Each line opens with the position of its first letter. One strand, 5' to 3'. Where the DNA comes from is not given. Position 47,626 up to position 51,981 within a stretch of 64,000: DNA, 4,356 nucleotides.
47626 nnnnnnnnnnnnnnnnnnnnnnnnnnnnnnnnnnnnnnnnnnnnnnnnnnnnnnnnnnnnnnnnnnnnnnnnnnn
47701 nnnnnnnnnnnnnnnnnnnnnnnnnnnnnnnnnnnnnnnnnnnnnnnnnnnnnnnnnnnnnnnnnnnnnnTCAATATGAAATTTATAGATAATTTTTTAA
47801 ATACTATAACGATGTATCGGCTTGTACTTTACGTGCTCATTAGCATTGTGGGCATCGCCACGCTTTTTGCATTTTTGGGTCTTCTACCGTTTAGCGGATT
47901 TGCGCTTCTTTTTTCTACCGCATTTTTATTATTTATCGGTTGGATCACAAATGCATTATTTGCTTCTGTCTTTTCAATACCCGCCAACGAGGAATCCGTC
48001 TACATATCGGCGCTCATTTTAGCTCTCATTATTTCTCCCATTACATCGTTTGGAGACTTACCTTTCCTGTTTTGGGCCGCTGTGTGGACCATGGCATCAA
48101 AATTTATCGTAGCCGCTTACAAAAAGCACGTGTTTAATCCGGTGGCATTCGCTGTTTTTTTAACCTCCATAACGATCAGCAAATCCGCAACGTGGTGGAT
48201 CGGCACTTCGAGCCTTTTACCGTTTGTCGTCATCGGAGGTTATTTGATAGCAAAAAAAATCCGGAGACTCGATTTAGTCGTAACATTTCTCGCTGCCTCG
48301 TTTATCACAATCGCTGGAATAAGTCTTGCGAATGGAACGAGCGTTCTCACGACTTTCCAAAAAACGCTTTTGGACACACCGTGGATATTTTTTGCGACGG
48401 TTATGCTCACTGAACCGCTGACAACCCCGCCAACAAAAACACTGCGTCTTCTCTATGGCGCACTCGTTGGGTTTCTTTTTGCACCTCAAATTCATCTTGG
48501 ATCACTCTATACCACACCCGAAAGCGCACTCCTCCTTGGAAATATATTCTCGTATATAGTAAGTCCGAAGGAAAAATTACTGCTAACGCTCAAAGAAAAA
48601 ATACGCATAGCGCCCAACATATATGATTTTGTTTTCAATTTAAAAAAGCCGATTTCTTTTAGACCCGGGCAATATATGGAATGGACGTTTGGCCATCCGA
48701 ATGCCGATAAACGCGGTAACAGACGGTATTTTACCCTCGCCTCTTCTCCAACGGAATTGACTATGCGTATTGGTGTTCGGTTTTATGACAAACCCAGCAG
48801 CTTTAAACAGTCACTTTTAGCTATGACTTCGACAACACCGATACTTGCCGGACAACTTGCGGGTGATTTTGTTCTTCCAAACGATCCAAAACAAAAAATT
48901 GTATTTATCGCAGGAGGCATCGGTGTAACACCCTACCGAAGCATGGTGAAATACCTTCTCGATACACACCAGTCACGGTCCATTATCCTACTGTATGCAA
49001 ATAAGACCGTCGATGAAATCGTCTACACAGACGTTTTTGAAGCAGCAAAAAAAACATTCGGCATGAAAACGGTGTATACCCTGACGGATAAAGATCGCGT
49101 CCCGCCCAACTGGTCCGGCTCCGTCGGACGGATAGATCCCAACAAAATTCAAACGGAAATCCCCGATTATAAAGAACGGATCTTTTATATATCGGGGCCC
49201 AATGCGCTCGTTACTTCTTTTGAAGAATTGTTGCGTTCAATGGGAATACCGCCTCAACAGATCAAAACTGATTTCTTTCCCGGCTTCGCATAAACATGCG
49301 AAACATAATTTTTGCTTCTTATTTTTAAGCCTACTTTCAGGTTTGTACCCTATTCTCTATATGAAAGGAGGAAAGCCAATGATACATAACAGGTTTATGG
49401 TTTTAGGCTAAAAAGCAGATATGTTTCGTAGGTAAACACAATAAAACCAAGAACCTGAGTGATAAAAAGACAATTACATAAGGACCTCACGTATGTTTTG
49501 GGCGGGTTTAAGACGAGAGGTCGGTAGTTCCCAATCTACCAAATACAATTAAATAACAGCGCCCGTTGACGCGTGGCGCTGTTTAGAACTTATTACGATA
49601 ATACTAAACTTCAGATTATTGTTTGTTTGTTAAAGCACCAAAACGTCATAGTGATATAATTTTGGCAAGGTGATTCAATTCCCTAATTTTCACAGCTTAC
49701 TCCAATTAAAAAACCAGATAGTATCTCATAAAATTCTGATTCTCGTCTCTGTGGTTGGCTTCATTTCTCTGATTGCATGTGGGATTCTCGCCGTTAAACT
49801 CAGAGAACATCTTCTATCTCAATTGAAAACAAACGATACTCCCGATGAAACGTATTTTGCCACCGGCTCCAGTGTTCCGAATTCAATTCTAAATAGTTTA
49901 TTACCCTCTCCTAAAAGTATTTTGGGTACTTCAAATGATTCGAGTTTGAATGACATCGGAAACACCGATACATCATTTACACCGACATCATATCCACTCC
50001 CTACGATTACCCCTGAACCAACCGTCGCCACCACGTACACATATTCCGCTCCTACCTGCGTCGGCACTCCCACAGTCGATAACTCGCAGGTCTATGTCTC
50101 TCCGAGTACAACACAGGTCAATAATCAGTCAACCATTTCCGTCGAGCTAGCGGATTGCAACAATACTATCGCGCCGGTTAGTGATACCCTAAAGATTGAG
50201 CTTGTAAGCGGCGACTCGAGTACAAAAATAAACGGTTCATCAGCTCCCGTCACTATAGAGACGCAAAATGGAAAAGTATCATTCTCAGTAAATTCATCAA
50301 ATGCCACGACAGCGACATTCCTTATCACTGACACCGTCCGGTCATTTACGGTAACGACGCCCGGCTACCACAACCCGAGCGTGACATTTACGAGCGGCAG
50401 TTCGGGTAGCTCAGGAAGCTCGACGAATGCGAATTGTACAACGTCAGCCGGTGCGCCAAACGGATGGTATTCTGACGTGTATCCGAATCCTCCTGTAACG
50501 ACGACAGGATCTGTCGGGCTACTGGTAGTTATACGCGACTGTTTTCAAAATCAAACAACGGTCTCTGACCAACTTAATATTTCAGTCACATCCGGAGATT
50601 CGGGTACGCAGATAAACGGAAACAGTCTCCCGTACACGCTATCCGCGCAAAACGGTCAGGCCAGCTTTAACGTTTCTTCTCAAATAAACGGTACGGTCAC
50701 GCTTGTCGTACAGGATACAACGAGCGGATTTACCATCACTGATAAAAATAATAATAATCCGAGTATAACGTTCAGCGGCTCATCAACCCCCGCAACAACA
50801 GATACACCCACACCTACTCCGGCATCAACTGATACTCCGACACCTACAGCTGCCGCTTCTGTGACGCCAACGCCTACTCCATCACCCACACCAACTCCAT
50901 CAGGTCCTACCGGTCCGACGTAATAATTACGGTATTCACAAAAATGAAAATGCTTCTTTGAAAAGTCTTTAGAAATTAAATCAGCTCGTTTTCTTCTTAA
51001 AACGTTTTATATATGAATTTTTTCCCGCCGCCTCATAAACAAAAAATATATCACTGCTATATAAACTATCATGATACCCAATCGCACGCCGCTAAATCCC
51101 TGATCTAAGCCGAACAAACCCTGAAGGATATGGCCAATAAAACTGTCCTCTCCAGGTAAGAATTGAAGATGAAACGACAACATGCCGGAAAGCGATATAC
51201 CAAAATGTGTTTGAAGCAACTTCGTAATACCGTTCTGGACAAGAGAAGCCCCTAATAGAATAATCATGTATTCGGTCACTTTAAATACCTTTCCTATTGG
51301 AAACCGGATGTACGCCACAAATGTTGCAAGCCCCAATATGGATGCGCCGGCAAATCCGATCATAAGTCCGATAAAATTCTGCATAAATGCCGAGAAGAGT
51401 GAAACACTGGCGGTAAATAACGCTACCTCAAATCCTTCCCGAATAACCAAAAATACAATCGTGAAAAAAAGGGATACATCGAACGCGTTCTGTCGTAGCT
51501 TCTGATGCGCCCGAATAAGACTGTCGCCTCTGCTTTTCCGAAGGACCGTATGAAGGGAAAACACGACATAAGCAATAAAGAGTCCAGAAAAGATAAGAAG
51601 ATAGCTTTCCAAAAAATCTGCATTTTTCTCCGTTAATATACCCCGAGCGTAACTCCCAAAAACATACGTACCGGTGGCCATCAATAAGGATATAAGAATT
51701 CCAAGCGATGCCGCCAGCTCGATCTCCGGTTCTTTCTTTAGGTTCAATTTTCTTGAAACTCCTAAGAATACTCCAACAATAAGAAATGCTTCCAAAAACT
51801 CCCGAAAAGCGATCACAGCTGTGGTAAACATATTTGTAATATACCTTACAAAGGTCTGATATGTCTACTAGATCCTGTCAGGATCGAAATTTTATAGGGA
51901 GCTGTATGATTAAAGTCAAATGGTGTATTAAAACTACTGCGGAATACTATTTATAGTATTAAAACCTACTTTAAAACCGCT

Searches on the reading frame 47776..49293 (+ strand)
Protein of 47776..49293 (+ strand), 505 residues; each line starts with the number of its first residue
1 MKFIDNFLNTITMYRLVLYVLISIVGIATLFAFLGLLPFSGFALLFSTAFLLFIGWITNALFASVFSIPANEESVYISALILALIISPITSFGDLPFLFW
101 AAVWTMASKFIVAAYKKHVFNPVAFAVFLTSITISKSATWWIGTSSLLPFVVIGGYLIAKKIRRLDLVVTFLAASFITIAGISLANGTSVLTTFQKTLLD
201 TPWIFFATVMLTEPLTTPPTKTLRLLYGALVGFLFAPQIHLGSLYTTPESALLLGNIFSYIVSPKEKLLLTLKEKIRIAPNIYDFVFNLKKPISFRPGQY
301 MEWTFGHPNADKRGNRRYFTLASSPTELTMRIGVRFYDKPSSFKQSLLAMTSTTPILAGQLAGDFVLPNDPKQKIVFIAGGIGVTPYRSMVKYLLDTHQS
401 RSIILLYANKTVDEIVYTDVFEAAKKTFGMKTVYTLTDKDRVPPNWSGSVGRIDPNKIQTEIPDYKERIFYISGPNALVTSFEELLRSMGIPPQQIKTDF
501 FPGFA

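Call 9: search_protein_families(library=pfam, proteins=[window:47776-49293:+])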
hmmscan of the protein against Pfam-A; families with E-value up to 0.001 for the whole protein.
window:47776-49293:+ (505 aa): 2 families
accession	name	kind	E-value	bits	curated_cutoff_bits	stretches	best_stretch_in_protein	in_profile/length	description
PF00175.26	NAD_binding_1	-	5.6e-14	53.1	22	1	377-481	1-106/109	Oxidoreductase NAD-binding domain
PF03116.20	NQR2_RnfD_RnfE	-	8e-07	29.2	27.7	1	142-260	170-284/296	NQR2, RnfD, RnfE family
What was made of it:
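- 46563..49293 (+): Target operon: FMN_bind protein (46563-47027), ApbE flavin transferase (47033-47770) and a membrane RnfD-like plus FNR-type NAD-binding reductase (47776-49293). Call 9.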

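Call 29: search_protein_families(library=ncbifam, proteins=[window:47776-49293:+], max_evalue=0.00001)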
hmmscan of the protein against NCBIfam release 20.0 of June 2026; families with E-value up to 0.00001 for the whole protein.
window:47776-49293:+ (505 aa): 13 families
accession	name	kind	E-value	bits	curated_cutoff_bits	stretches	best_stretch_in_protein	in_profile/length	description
NF009805.0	PRK13289.1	equivalog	2.1e-24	86.2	432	1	292-501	182-392/399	NO-inducible flavohemoprotein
NF058606.1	GlBtMonoRdsGbcB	equivalog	1.7e-18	66.6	500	1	276-492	22-238/362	glycine betaine monooxygenase reductase subunit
NF005963.0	PRK08051.1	equivalog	1.1e-15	57.6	230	1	277-501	13-230/233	NAD(P)H-flavin reductase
TIGR02160.1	PA_CoA_Oxy5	hypoth_equivalog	3.6e-15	55.6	420.8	1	288-501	26-241/352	1,2-phenylacetyl-CoA epoxidase subunit PaaE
NF040810.1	BenC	equivalog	3.5e-13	49.4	430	1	285-498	122-327/333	benzoate 1,2-dioxygenase electron transfer component BenC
NF007964.0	PRK10684.1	equivalog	5.2e-13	48.6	383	1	293-501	35-237/333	NADH oxidoreductase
NF045803.1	MethMoxFADbindMmoC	equivalog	1.2e-11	43.9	500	1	290-499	135-338/343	aromatic/alkene monooxygenase hydroxylase FAD-binding subunit MmoC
TIGR01941.1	nqrF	equivalog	8.3e-11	41.4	295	1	363-501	262-403/405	NADH:ubiquinone reductase (Na(+)-transporting) subunit F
NF052252.1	flav_redu_LuxG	exception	8.1e-09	35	340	1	277-496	10-224/232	flavin mononucleotide reductase LuxG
NF040830.1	sulfhyd_ShyC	equivalog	2.1e-08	33.7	600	1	289-420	33-156/288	NAD(P)-dependent hydrogenase/sulfhydrogenase 2 subunit gamma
TIGR02911.1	sulfite_red_B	equivalog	2.4e-07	30.2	288.6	1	360-497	87-220/261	anaerobic sulfite reductase subunit AsrB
NF000796.0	PRK00054.1-1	equivalog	9.1e-07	28.4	224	1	269-427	5-143/254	dihydroorotate dehydrogenase electron transfer subunit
NF006220.0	PRK08345.1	subfamily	1.6e-06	27.6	395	1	372-443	113-186/294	cytochrome-c3 hydrogenase subunit gamma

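Call 35: find_related_loci(query=window:47776-49293:+, collection=metagenome_contigs, flank=10000)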
Query window:47776-49293:+ (505 aa) in metagenome_contigs; peptide patterns used: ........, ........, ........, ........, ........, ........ (x = any residue, [..] = any of these).
161 stretches matched a pattern; 28 encode a relative of the query (tblastn E <= 1e-3); 27 distinct loci.
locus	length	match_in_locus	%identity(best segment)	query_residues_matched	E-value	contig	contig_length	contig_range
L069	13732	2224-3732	59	1-504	0e+0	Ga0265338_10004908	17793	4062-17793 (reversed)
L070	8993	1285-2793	59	1-504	0e+0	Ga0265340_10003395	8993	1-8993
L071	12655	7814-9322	59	1-504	0e+0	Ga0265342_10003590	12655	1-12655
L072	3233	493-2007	57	1-505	0e+0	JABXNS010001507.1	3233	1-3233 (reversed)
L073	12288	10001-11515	53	1-505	0e+0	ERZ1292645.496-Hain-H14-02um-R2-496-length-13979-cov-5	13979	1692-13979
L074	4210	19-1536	55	1-504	0e+0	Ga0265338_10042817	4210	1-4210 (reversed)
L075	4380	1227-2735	53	1-504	0e+0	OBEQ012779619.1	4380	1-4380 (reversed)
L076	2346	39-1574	54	2-505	0e+0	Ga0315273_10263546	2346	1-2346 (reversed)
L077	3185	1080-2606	54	1-504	0e+0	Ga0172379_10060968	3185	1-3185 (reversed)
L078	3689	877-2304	51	1-504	4e-174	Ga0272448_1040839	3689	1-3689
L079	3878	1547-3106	50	1-504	6e-169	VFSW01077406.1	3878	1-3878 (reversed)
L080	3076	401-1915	49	1-505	3e-171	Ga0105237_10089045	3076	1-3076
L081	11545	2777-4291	51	3-505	4e-162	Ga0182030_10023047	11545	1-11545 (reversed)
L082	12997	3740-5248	49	1-505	2e-161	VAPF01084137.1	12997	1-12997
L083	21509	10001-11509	57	1-503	0e+0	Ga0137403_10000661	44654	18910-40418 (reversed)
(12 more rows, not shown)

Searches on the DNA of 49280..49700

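Call 26: search_rna_families(source=window, start=49280, end=49700, threshold=evalue, max_evalue=1)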
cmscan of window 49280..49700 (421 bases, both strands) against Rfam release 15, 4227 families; matches with E-value up to 1: 2.
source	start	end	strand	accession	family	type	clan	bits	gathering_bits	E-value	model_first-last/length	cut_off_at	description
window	49385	49465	-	RF00825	mir-344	Gene; miRNA;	-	18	52.5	0.37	1-71/71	no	mir-344 microRNA precursor family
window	49547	49578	+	RF02970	EGFOA-assoc-1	Gene; sRNA;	-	12.3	224.5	0.41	200-234/250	no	EGFOA-assoc-1 RNA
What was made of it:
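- Tried and rejected: Rfam search of the ORF-less region after site 5 found nothing credible (call 26).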

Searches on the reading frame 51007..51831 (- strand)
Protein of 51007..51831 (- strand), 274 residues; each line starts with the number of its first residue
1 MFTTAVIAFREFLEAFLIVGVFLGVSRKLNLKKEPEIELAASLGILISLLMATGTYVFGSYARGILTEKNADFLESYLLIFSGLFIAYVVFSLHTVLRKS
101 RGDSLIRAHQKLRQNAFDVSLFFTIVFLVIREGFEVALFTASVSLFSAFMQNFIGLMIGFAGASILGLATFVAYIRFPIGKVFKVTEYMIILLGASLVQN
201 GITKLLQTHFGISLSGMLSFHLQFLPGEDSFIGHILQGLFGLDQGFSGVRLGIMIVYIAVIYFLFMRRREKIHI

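Call 9: search_protein_families(library=pfam, proteins=[window:51007-51831:-])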
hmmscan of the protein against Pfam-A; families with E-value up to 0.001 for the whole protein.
window:51007-51831:- (274 aa): 1 family
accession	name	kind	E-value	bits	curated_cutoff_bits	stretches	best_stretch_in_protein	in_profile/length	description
PF03239.20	FTR1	-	8.2e-15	55.3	25.3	1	1-206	1-210/284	Iron permease FTR1 family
